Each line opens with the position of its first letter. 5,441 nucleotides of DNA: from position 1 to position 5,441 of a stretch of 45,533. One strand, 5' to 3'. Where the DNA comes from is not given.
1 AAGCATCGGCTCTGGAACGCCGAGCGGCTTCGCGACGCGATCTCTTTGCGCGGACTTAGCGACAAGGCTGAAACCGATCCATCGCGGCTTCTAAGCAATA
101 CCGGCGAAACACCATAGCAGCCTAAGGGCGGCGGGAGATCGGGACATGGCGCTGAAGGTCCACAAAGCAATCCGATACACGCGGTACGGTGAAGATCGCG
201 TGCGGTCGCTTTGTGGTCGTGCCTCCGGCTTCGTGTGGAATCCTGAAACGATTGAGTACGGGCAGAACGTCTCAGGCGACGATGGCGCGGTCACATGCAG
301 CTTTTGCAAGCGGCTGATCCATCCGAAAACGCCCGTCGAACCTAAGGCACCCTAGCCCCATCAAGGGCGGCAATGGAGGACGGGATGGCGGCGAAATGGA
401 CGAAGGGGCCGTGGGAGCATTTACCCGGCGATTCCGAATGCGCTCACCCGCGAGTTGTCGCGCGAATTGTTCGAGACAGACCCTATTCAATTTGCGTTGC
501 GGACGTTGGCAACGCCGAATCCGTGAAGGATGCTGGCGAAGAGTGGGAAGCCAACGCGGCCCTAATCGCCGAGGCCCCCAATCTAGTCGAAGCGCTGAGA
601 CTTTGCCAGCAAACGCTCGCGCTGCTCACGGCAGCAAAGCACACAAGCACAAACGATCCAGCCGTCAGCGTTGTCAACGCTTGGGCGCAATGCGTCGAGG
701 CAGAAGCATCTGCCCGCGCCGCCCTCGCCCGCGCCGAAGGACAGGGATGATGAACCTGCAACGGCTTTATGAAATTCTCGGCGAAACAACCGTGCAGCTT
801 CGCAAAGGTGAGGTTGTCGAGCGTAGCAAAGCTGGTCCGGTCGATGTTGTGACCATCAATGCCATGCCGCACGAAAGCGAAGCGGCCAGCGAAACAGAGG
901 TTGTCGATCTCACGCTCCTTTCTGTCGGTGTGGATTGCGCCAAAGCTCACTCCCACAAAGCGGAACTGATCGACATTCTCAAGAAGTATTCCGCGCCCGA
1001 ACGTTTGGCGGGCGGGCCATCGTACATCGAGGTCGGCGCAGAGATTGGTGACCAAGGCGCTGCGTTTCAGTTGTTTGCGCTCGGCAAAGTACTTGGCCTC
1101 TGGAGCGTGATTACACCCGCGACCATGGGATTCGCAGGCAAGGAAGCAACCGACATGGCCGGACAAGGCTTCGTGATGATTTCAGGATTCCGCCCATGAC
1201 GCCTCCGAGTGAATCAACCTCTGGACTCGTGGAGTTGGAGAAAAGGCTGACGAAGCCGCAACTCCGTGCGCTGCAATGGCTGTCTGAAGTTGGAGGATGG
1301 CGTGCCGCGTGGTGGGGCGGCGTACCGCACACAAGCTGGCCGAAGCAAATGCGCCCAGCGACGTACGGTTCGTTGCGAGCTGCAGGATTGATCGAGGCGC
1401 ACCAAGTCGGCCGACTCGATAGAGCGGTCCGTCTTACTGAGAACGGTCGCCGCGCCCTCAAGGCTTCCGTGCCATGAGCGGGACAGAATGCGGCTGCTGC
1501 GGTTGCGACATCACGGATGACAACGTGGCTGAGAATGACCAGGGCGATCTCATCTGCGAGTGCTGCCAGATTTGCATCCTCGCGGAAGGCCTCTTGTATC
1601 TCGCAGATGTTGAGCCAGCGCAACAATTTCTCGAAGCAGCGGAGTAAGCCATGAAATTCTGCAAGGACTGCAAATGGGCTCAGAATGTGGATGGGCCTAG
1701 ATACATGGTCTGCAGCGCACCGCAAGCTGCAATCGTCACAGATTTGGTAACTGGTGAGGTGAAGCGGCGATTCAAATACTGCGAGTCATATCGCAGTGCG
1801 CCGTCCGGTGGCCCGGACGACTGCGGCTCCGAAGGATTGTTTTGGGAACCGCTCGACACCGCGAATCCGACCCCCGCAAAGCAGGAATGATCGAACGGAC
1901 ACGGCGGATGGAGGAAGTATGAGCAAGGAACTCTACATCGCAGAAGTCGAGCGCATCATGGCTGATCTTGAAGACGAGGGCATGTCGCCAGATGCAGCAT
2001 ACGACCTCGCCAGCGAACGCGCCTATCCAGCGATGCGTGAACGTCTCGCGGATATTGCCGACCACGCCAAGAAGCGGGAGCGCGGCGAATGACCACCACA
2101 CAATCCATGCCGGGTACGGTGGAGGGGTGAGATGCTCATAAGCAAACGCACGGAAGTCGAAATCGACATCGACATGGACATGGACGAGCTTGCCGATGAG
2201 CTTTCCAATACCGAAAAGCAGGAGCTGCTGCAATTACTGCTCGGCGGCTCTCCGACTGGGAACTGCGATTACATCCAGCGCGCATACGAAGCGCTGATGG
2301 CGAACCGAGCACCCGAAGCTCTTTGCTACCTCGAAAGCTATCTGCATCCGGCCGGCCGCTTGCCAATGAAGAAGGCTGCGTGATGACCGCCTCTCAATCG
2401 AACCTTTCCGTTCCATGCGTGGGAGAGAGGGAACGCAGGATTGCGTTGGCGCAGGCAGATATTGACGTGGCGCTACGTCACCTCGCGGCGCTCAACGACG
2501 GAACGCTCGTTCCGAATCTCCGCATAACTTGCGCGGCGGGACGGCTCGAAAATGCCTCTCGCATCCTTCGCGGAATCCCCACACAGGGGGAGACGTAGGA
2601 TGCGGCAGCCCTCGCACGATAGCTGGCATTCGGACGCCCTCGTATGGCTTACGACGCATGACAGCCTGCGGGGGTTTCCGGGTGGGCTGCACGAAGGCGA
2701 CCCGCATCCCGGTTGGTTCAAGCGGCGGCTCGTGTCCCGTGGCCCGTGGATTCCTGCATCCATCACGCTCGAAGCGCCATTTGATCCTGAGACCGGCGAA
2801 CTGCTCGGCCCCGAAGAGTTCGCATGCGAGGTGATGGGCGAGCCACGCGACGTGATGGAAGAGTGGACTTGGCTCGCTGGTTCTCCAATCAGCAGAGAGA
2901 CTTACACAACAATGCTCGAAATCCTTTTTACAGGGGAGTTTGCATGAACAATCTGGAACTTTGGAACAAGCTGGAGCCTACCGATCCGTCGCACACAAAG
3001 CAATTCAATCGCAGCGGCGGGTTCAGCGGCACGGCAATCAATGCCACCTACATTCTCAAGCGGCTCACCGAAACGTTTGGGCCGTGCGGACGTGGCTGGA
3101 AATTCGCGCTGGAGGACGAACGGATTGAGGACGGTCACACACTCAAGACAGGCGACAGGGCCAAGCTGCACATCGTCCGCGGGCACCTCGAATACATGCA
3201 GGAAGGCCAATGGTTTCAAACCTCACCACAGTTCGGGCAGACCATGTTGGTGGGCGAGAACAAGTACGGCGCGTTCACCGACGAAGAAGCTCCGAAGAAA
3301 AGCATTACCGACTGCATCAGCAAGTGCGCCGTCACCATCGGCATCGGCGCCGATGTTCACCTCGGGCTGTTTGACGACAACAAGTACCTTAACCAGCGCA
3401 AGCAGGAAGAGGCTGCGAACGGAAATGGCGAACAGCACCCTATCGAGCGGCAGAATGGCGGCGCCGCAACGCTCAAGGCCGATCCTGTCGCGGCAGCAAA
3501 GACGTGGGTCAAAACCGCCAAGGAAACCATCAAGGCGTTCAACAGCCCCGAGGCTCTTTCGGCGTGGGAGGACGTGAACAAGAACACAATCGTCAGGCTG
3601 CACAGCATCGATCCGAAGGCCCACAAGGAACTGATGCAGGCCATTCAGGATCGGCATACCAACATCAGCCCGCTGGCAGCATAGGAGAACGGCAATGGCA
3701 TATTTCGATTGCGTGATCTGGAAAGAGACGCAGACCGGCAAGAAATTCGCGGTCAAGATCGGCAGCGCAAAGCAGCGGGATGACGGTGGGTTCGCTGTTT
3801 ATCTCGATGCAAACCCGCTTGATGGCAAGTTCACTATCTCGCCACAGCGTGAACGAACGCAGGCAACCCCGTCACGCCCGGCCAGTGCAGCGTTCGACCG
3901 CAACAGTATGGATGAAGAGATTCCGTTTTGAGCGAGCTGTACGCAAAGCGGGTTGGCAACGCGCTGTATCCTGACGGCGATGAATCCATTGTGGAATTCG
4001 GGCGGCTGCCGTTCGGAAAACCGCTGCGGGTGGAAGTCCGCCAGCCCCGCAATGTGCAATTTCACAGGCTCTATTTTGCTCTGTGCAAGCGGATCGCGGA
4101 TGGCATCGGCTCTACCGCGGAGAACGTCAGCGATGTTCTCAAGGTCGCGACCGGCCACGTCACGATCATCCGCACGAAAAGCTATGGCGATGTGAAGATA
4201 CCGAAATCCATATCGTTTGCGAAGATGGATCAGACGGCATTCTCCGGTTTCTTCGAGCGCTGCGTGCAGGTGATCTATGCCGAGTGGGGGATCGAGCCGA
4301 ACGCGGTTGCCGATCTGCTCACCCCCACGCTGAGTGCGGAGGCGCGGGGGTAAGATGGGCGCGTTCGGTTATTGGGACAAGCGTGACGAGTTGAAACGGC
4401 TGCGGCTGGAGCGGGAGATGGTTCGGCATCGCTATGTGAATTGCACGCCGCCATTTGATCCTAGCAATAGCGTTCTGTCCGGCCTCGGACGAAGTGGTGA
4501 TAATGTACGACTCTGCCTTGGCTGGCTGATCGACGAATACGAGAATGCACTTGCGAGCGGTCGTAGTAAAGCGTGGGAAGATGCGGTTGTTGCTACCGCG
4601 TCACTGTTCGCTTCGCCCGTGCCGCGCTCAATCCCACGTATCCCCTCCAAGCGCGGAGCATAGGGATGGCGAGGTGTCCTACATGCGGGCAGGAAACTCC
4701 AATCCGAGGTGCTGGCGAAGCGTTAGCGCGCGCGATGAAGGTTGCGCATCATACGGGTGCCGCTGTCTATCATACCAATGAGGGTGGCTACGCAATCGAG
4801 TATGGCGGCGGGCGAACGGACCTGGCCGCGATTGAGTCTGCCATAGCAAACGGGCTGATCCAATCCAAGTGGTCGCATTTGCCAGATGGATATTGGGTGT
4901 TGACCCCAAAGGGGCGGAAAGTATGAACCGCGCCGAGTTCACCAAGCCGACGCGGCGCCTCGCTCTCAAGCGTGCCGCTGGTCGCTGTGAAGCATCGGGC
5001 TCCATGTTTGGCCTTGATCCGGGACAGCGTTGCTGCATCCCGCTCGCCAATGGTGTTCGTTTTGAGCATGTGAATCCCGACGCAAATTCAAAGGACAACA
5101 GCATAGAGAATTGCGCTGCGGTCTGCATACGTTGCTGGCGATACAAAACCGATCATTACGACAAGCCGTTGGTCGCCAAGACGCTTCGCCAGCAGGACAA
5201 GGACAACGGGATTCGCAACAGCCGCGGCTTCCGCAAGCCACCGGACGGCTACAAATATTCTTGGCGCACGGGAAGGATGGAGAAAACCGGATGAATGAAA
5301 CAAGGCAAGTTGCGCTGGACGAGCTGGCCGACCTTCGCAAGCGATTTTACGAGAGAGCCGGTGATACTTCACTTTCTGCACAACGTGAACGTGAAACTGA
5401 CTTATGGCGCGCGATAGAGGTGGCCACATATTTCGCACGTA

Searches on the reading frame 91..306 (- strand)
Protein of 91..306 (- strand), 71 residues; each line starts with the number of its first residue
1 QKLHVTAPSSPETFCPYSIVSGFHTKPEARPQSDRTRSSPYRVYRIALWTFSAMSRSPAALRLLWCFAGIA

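Call 42: search_protein_families(library=pfam, alignment_id=A1, max_evalue=0.001)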
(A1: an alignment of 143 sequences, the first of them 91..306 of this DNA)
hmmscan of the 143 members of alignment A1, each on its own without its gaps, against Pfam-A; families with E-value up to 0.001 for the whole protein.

A. member 1, window:91-306:- (71 aa): 0 families

B. families by the number of members that match (of 143 scanned): 9 families
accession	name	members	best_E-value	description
PF22253.2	DUF6948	1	3.6e-23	Domain of unknown function (DUF6948)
PF25181.1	Phage_Bbp19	1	1.8e-16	Bbp19-like phage protein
PF08279.18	HTH_11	1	7.4e-07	HTH domain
PF13412.12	HTH_24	1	5.3e-06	Winged helix-turn-helix DNA-binding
PF13545.12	HTH_Crp_2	1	1.1e-05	Crp-like helix-turn-helix domain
PF22807.2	TrAA12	1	4.2e-05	TrAA12-like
PF13551.12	HTH_29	1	0.00014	Winged helix-turn helix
PF13565.12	HTH_32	1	0.0002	Homeodomain-like domain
PF13518.12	HTH_28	1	0.0005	Helix-turn-helix domain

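Call 76: search_protein_families(library=padloc, alignment_id=A1, max_evalue=0.00001)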
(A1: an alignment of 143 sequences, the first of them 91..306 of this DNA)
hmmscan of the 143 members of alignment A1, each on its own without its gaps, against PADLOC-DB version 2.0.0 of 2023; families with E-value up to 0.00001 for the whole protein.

A. member 1, window:91-306:- (71 aa): 0 families

B. families by the number of members that match (of 143 scanned): 0 families

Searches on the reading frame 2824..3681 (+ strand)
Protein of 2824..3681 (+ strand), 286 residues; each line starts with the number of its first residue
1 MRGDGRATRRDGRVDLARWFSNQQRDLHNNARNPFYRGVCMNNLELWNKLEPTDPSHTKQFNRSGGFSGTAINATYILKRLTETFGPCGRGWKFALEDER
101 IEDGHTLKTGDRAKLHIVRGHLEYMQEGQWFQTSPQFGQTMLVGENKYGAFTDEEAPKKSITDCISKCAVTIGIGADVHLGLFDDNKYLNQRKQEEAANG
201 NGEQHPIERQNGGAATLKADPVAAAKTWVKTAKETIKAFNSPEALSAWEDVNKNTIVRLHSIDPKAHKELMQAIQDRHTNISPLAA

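Call 32: search_protein_families(library=phrogs, proteins=[window:2824-3681:+], max_evalue=0.001)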
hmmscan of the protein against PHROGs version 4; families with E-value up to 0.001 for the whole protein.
window:2824-3681:+ (286 aa): 3 families
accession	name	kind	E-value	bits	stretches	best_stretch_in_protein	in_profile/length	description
phrog_7838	-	DNA, RNA and nucleotide metabolism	3.5e-55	188.3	1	41-283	3-235/242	exonuclease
phrog_2489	-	DNA, RNA and nucleotide metabolism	3e-28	99.5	1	41-195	462-633/728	exonuclease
phrog_7792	-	unknown function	2.6e-22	80.4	1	42-192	8-153/255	-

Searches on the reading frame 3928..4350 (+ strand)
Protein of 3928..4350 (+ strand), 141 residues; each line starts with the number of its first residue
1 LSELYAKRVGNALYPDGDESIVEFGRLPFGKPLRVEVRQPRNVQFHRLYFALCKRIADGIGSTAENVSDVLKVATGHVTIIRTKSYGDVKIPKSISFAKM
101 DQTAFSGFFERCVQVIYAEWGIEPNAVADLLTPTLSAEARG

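Call 32: search_protein_families(library=phrogs, proteins=[window:3928-4350:+], max_evalue=0.001)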
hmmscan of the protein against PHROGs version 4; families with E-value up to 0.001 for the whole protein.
window:3928-4350:+ (141 aa): 1 family
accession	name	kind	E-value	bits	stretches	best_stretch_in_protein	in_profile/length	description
phrog_319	-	DNA, RNA and nucleotide metabolism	3.2e-18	66.9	1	6-117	7-133/159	NinB/ Orf homologous recombination mediator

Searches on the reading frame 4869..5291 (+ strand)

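Call 6: search_protein_families(library=pfam, proteins=[window:4869-5291:+], max_evalue=0.01)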
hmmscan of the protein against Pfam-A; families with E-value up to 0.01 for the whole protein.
window:4869-5291:+ (141 aa): 2 families
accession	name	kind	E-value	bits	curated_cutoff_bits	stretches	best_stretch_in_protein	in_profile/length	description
PF14279.12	HNH_5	-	0.0036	17.7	27.5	1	62-103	12-53/56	HNH endonuclease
PF01844.29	HNH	-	0.0056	17.3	21.4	1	63-94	14-45/47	HNH endonuclease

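Call 32: search_protein_families(library=phrogs, proteins=[window:4869-5291:+], max_evalue=0.001)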
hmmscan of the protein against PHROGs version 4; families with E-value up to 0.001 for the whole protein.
window:4869-5291:+ (141 aa): 3 families
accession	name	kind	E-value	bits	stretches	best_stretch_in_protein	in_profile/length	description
phrog_333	-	DNA, RNA and nucleotide metabolism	2.4e-08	35.2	1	22-107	19-92/138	HNH endonuclease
phrog_740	-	DNA, RNA and nucleotide metabolism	7.7e-05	22.8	1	12-96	13-87/332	HNH endonuclease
phrog_2118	-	DNA, RNA and nucleotide metabolism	0.00016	22.3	1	17-94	156-222/301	HNH endonuclease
